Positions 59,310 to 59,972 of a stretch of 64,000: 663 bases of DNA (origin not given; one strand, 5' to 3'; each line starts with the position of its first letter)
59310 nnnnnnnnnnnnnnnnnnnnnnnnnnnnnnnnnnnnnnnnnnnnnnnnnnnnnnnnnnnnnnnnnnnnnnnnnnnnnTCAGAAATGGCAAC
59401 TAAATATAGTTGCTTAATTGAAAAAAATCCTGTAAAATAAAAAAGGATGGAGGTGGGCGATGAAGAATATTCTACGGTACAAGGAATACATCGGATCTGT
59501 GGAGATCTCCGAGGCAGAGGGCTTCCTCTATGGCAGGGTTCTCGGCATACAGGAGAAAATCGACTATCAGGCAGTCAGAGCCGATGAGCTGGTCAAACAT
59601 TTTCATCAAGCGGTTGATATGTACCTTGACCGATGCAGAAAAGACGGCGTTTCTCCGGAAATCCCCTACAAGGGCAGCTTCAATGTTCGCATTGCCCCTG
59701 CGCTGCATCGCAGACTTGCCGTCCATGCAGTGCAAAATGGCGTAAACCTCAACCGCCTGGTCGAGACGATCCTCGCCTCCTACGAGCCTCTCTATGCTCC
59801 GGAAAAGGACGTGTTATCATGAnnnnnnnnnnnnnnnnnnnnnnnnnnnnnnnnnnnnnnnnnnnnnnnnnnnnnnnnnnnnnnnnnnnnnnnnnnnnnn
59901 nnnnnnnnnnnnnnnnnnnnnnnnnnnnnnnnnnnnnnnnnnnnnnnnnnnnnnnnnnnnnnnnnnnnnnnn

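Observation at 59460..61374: HicB-family antitoxin coupled to a HipA-like kinase plus a third gene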

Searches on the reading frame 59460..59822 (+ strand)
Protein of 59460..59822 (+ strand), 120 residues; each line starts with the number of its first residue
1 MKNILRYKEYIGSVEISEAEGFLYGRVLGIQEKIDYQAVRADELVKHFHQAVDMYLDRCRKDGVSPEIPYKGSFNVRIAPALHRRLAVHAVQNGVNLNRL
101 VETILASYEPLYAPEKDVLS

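Call 3: search_protein_families(library=pfam, proteins=[window:59460-59822:+], max_evalue=1)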
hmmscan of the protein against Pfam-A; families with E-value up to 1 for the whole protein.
window:59460-59822:+ (120 aa): 2 families
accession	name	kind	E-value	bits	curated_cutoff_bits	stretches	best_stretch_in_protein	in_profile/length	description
PF05534.18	HicB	-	1.1e-17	64.1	21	1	55-105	1-51/51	HicB family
PF23807.1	RHH_10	-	0.011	16.4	27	1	66-105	18-57/84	Ribbon-helix-helix protein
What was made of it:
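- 59460..59822 (+): HicB-family protein, 120 aa. N-terminal HicB/dsRBD-like domain (residues about 1-62), C-terminal ribbon-helix-helix (about 70-108) and a low-confidence (pLDDT <50) tail (114-120). Pfam PF05534 64 bits (call 3).
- On HicB-family antitoxin: PF05534 64.1 bits (call 3).
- On HipA-family kinase toxin (HipBA): The upstream gene is HicB/RHH (call 3).
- Checked: Pfam PF05534 HicB scores 64.1 bits against a cut-off of 21 (call 3).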

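Call 4: search_protein_families(library=ncbifam, proteins=[window:59460-59822:+], max_evalue=1)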
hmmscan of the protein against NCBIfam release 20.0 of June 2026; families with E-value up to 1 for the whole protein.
window:59460-59822:+ (120 aa): 1 family
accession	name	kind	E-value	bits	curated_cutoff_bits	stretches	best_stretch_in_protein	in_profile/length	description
NF007056.0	PRK09505.2-1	equivalog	0.11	11.3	624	1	17-73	145-201/554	alpha-amylase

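Call 6: search_protein_families(library=padloc, proteins=[window:59460-59822:+], max_evalue=1)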
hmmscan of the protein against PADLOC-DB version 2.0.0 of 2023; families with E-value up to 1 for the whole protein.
window:59460-59822:+ (120 aa): 0 families

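Call 24: search_solved_structures(query=window:59460-59822:+, max_evalue=10, show_alignments=3)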
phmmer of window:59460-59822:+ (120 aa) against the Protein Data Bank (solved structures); distinct sequences matched with E-value up to 10: 7.
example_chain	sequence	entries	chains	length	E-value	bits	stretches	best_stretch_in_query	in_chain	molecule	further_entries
1mwb_A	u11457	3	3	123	0.02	18.3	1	36-116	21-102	Cyanoglobin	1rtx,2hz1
2hz2_A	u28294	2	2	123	0.02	18.3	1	36-116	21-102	Cyanoglobin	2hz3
1s69_A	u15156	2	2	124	0.021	18.3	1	35-116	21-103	Cyanoglobin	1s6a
1irq_A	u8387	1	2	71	0.15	15.5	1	64-116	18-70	omega transcriptional repressor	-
2bnw_A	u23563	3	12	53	0.18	15.2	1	72-116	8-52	ORF OMEGA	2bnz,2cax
3grd_A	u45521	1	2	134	0.28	14.6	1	13-75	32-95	uncharacterized NTF2-superfamily protein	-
7tb5_A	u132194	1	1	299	0.3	14.5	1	40-112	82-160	WYL domain-containing protein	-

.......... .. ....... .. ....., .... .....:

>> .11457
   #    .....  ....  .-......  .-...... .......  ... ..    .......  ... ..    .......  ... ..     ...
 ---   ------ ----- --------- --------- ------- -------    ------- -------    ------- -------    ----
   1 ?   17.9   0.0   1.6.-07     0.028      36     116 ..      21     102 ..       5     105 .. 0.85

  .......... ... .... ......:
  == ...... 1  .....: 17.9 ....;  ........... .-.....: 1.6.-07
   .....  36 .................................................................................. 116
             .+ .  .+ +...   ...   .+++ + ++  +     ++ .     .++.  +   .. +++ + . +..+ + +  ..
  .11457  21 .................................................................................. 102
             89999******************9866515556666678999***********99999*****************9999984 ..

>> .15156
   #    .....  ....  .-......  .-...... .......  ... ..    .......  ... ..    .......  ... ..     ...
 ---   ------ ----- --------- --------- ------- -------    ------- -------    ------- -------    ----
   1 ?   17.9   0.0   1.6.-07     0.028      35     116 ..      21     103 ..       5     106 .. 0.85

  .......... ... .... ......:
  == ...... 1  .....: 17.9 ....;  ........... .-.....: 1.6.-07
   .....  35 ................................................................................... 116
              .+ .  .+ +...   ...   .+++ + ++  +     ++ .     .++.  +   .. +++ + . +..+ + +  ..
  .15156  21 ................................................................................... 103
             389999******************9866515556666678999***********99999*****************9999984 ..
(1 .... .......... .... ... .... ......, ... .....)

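Call 25: find_homologous_proteins(query=window:59460-59822:+, max_evalue=0.001)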
Query window:59460-59822:+ (120 aa): 73 proteins with E <= 0.001 among 81 candidates.
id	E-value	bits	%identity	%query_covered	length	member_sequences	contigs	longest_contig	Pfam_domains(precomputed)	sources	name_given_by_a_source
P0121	1.4e-71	256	98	100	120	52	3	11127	PF05534.19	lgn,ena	-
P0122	8.2e-66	237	90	100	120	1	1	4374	PF05534.19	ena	-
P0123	2.1e-60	220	85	98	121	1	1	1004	PF05534.19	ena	-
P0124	6.2e-60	218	83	100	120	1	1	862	PF05534.19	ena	-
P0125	2.1e-59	217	81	100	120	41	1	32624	PF05534.19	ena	-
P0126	2.4e-59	216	83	100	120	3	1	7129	PF05534.19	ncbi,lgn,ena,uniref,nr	ncbi:type II toxin-antitoxin system HicB family antitoxin [uncultured Selenomonas sp.]|uniref:type I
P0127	7.7e-59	215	80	100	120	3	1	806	PF05534.19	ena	-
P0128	8.5e-59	215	83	100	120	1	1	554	PF05534.19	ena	-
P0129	2.7e-58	213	84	96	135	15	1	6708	PF05534.19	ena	-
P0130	1.5e-57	211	78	100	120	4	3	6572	PF05534.19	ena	-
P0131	5.5e-57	209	78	100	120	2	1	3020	PF05534.19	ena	-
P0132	1.4e-56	207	78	100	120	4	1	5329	PF05534.19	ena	-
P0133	5.4e-56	206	78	100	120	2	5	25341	PF05534.19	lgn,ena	-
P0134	7.5e-56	205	78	100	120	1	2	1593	PF05534.19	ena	-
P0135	1.4e-55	204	78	100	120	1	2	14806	PF05534.19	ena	-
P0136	1.4e-54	201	77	100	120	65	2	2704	PF05534.19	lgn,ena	-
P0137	2.0e-53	197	77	100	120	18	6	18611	PF05534.19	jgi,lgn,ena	jgi:hicB family toxin-antitoxin system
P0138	2.8e-53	197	75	100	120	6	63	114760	PF05534.19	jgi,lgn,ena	-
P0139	2.7e-52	194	73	100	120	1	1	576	PF05534.19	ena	-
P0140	4.9e-49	183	70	98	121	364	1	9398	PF05534.19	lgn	-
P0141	7.2e-49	183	71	98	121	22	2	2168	PF05534.19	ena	-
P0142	3.2e-48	180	69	98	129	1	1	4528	PF05534.19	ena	-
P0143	1.2e-47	179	69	98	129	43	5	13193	PF05534.19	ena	-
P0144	1.9e-47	178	81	83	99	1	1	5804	PF05534.19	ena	-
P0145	1.3e-46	175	69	98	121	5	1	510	PF05534.19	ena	-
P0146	7.2e-41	157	74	78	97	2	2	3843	PF05534.19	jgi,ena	-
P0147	2.2e-32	129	56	93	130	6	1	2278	PF05534.19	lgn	-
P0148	1.2e-31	127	56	91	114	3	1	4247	PF05534.19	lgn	-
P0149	9.5e-31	124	61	88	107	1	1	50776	PF05534.19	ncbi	-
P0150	4.0e-30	122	54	90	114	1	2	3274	PF05534.19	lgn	-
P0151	7.9e-29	118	53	88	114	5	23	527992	PF05534.19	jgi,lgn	jgi:predicted HicB family RNase H-like nuclease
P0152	1.4e-28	117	53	85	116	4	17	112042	PF05534.19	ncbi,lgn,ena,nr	ncbi:MAG: type II toxin-antitoxin system HicB family antitoxin [Lachnospiraceae bacterium]|nr:type I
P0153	3.1e-28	116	64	77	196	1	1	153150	PF05534.19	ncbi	-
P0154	3.2e-28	116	54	93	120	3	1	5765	PF05534.19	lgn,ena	-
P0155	1.3e-27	114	50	90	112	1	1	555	PF05534.19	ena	-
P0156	1.9e-27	114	53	85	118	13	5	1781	PF05534.19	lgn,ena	-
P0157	3.8e-26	109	49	86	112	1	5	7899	PF05534.19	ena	-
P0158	4.6e-26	109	50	89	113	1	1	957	PF05534.19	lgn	-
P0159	4.6e-26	109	50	89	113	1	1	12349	PF05534.19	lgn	-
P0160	5.8e-26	109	53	88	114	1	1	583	PF05534.19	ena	-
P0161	1.9e-25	107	50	86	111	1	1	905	PF05534.19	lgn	-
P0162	1.9e-25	107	50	86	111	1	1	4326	PF05534.19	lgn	-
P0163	2.7e-25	107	48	88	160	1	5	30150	PF05534.19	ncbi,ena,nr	ncbi:MAG: type II toxin-antitoxin system HicB family antitoxin [Clostridia bacterium]|nr:type II tox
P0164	3.7e-25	106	50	90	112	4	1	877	PF05534.19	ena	-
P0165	6.0e-25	105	48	90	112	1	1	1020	PF05534.19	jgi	-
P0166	6.1e-25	105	48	88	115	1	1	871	PF05534.19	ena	-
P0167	7.3e-25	105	50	85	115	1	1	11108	PF05534.19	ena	-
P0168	7.5e-25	105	50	88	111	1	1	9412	PF05534.19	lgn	-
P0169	9.2e-25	105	54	85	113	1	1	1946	PF05534.19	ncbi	-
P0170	1.1e-24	105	49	93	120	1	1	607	PF05534.19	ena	-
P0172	2.0e-24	104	50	85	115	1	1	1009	PF05534.19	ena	-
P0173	2.0e-24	104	50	85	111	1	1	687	PF05534.19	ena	-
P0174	2.3e-24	104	50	89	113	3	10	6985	PF05534.19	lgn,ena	-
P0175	2.4e-24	104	46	88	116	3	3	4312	PF05534.19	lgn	-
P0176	3.0e-24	103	45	83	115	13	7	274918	PF05534.19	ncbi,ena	-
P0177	6.8e-24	102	46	90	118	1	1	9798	PF05534.19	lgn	-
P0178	1.3e-23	101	46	94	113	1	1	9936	PF05534.19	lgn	-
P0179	1.8e-23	101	48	88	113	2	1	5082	PF05534.19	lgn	-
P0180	2.4e-23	100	46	90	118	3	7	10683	PF05534.19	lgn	-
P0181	2.9e-23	100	49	88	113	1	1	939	PF05534.19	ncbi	-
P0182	5.3e-23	99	47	90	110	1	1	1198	PF05534.19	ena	-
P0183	5.3e-23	99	49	85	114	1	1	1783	PF05534.19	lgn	-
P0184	4.3e-22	96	44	90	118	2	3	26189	PF05534.19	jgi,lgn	jgi:predicted HicB family RNase H-like nuclease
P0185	5.5e-21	93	43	90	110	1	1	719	PF05534.19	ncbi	-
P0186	1.5e-17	82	49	67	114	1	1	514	PF05534.19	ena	-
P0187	9.1e-17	79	42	77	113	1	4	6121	PF05534.19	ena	-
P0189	5.0e-16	77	37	85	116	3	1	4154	PF05534.19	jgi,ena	-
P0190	1.4e-15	75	37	85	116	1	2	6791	PF05534.19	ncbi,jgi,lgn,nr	ncbi:MAG: type II toxin-antitoxin system HicB family antitoxin [Desulfobacteraceae bacterium]|nr:MAG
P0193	1.9e-6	46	33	88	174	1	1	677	PF01546.34,PF05534.19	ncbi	-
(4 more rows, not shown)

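Call 26: find_encoding_contigs(protein=P0138, flank=3000, max_places=5)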
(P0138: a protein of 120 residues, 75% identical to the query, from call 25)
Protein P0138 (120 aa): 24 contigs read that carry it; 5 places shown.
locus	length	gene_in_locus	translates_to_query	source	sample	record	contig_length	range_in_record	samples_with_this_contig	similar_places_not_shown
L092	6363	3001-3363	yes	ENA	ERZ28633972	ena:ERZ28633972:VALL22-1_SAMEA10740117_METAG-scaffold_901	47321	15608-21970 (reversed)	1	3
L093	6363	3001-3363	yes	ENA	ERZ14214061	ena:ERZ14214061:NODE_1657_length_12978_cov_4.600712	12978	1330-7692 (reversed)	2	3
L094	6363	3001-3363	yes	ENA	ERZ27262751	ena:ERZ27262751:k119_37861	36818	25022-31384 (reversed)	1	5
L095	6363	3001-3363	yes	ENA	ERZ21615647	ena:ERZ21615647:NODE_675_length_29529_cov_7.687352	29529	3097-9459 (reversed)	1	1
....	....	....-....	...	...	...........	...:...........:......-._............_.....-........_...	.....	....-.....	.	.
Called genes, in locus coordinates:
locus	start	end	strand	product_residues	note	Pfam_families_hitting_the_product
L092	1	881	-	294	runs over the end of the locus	-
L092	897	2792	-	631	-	PF01551:Peptidase_M23, PF04610:TrbL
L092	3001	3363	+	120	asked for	PF05534:HicB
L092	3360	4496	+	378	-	-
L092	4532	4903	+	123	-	-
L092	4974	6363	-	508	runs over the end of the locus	PF04610:TrbL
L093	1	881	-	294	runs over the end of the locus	-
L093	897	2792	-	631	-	PF01551:Peptidase_M23, PF04610:TrbL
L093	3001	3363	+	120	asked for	PF05534:HicB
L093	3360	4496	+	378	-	-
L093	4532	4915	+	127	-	-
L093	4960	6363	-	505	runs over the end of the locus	PF04610:TrbL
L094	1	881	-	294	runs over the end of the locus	-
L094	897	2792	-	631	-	PF01551:Peptidase_M23, PF04610:TrbL (weak)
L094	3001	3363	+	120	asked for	PF05534:HicB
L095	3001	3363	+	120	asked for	PF05534:HicB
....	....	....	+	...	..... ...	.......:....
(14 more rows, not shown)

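Call 27: find_encoding_contigs(protein=P0151, flank=3000, max_places=4)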
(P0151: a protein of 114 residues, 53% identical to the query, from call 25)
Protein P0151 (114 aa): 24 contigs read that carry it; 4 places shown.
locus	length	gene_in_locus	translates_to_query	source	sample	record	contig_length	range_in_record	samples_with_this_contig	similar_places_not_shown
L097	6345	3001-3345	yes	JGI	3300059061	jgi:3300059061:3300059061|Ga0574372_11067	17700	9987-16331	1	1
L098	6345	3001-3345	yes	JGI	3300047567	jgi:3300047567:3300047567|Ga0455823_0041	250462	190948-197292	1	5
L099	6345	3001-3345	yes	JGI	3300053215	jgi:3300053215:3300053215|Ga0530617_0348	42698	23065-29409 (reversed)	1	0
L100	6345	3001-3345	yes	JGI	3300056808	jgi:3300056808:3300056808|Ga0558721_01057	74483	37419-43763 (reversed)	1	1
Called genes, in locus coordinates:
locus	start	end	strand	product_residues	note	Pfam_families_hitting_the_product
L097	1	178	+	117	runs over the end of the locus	PF05717:TnpB_IS66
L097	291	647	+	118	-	-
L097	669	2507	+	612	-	PF03050:DDE_Tnp_IS66, PF13817:DDE_Tnp_IS66_C (weak)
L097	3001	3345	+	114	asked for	PF05534:HicB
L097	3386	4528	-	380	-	PF01757:Acyl_transf_3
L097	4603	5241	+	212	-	PF03358:FMN_red (weak), PF02525:Flavodoxin_2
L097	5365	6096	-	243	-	PF21426:GBS104-like_Ig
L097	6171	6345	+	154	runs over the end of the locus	PF01797:Y1_Tnp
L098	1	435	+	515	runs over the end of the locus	PF05362:Lon_C, PF13541:ChlI, PF01078:Mg_chelatase, PF00158:Sigma54_activat (weak), PF00493:MCM (faint), PF07728:AAA_5, PF13335:Mg_chelatase_C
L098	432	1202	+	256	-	PF14520:HHH_5 (weak), PF02481:DNA_processg_A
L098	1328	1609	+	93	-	PF05015:HigB-like_toxin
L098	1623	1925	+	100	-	PF01381:HTH_3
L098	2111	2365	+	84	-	PF02604:PhdYeFM_antitox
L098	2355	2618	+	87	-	PF06769:YoeB_toxin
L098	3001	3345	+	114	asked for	PF05534:HicB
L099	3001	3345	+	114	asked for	PF05534:HicB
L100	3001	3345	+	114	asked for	PF05534:HicB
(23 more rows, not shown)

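Call 28: find_encoding_contigs(protein=P0143, flank=3000, max_places=3)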
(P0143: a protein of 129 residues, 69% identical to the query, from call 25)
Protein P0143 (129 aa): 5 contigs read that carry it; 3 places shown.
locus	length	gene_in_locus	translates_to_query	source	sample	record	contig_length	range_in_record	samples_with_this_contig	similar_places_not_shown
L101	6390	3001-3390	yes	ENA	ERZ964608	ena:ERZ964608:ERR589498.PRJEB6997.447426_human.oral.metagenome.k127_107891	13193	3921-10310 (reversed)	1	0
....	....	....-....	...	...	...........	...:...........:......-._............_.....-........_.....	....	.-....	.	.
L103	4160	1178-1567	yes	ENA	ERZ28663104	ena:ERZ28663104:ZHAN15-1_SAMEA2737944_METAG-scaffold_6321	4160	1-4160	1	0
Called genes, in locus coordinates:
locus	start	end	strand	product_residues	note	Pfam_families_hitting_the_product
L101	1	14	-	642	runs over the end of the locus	-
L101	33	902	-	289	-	-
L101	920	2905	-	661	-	PF01551:Peptidase_M23, PF04610:TrbL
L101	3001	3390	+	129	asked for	PF05534:HicB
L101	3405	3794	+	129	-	-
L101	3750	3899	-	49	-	-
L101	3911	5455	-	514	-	PF04610:TrbL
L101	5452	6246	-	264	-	-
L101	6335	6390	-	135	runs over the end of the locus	-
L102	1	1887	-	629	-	?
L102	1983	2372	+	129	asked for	PF05534:HicB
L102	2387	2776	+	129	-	-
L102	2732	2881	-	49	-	-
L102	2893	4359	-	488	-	?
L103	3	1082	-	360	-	?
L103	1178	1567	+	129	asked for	PF05534:HicB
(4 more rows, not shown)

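Call 44: search_solved_structures(query=A3, max_evalue=10, show_alignments=2)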
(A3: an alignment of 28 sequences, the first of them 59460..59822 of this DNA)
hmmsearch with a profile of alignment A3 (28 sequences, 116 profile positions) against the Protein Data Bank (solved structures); distinct sequences matched with E-value up to 10: 10.
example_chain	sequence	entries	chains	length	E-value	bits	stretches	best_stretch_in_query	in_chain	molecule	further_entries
2kel_A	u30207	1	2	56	0.0016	21.7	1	62-112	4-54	Uncharacterized protein 56B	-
9kkd_A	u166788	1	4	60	0.026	17.8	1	74-114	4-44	Ribbon-helix-helix protein, CopG family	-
2bnw_A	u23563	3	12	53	0.097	15.9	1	73-112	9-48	ORF OMEGA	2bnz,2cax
1irq_A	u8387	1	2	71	0.11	15.7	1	67-112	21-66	omega transcriptional repressor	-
1mnt_A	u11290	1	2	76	0.31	14.3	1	74-110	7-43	MNT REPRESSOR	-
2gq1_A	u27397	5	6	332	0.67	13.2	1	47-86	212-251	Fructose-1,6-bisphosphatase | Fructose-bisphosphatase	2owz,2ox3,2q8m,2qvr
2c9w_A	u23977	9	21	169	0.77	13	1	50-86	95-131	SUPPRESSOR OF CYTOKINE SIGNALING 2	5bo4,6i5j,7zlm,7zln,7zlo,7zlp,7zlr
4jgh_A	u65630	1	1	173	0.81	13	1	50-86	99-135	Suppressor of cytokine signaling 2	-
6i4x_A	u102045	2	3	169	0.85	12.9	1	50-86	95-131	Suppressor of cytokine signaling 2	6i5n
7m6t_A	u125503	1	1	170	0.86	12.9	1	50-86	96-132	Suppressor of cytokine signaling 2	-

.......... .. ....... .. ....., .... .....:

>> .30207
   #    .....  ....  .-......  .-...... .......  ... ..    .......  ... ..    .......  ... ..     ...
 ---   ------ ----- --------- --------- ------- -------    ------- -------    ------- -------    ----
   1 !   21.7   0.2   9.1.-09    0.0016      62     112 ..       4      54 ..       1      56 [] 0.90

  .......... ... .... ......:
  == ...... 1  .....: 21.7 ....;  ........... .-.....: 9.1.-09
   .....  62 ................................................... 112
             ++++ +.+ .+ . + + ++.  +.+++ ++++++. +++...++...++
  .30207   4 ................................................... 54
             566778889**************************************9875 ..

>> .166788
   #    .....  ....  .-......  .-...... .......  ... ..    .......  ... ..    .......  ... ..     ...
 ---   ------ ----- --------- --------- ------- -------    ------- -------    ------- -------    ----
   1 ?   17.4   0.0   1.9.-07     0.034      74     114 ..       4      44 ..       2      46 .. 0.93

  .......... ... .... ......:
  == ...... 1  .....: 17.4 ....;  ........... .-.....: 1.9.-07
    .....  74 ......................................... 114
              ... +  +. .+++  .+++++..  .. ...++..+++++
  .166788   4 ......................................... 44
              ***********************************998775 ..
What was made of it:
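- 59460..59822 (+): Profile hits to RHH proteins 2kel, CopG, omega and Mnt (call 44).
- On HicB-family antitoxin: Profile hits to RHH proteins (call 44).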

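Call 51: predict_structure(alignment_id=A3)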
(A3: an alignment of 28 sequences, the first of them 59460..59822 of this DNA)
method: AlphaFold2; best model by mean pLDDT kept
length: 120 residues; sequences in the alignment: 28
mean_pLDDT: 84.7   pTM: 0.65
mean pLDDT of the five models: 84.7, 83.6, 83.5, 83.4, 82.6
residues with pLDDT >= 90: 58; 70-90: 43; 50-70: 11; < 50: 8
segments of 3 or more residues with pLDDT < 50: 114-120
pLDDT, mean of each block of 10 residues (from residue 1): 85 91 91 92 95 96 88 76 90 85 81 47
secondary structure, 60 per line:
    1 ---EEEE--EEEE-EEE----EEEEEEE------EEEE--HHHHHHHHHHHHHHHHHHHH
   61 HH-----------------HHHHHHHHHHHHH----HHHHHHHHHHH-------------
elements in order: E4-7 E10-13 E15-17 E22-28 E35-38 H41-62 H80-92 H97-107
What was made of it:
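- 59460..59822 (+): AF2 pLDDT 84.7 (call 51).
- On HicB-family antitoxin: AF2 model pLDDT 84.7 (call 51).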

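Call 53: fold_search(model_id=the predicted structure, library=pdb)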
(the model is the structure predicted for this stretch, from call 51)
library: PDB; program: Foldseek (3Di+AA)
matches with E <= 10: 674; with E <= 0.001: 0
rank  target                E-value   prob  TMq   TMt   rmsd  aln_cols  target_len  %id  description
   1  6g26_A                2.6e-02  0.99  0.42  0.37  11.9       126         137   10  The crystal structure of the Burkholderia pseudomallei HicAB complex (released 2018-10-31)
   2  6g26_B                4.0e-02  0.99  0.42  0.38  12.0       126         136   10  The crystal structure of the Burkholderia pseudomallei HicAB complex (released 2018-10-31)
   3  6g1n_C                4.0e-02  0.97  0.44  0.40  14.2       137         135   10  Crystal structure of the Burkholderia Pseudomallei antitoxin HicB (released 2018-10-31)
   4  7nfx_w                9.8e-02  0.82  0.24  0.35   5.8        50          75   14  Mammalian ribosome nascent chain complex with SRP and SRP receptor in early state A (released 2021-06-02)
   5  2dsy_B                1.0e-01  1.00  0.41  0.62   1.8        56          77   16  Crystal structure of TTHA0281 from thermus thermophilus HB8 (released 2007-03-27)
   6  1e8o_A                1.9e-01  0.66  0.24  0.36   6.0        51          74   14  Core of the Alu domain of the mammalian SRP (released 2000-11-08)
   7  7dru_A                1.9e-01  0.38  0.26  0.23  13.6        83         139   10  Crystal Structure of the Dog Lipocalin Allergen Can f 1 (released 2021-11-10)
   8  5ztm_A                2.0e-01  0.47  0.32  0.24  16.0        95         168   14  Crystal structure of MLE dsRBDs in complex with roX2 (R2H1) (released 2019-03-06)
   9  2dsy_D                2.1e-01  0.97  0.44  0.63   8.0        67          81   13  Crystal structure of TTHA0281 from thermus thermophilus HB8 (released 2007-03-27)
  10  5aox_D                2.3e-01  0.69  0.25  0.38   4.9        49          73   14  Human Alu RNA retrotransposition complex in the ribosome-stalling conformation (released 2015-11-11)
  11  4ue5_E                2.3e-01  0.60  0.24  0.35   6.1        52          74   13  Structural basis for targeting and elongation arrest of Bacillus signal recognition particle (released 2015-09-09)
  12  4uyk_A                2.3e-01  0.44  0.24  0.33   9.9        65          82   12  Crystal structure of a Signal Recognition Particle Alu domain in the elongation arrest conformation (released 2014-11-05)
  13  5aox_A                2.3e-01  0.41  0.22  0.32   7.8        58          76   16  Human Alu RNA retrotransposition complex in the ribosome-stalling conformation (released 2015-11-11)
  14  3mud_B                2.3e-01  0.14  0.20  0.15  18.2       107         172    8  Structure of the Tropomyosin Overlap Complex from Chicken Smooth Muscle (released 2010-06-23)
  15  2dsy_A                2.4e-01  0.96  0.42  0.61   7.8        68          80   16  Crystal structure of TTHA0281 from thermus thermophilus HB8 (released 2007-03-27)
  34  6g1n_A                6.3e-01  0.63  0.45  0.41  11.3       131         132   11  Crystal structure of the Burkholderia Pseudomallei antitoxin HicB (released 2018-10-31)
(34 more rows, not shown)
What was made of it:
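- On HicB-family antitoxin: Foldseek top hits are HicB 6g26/6g1n (call 53).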
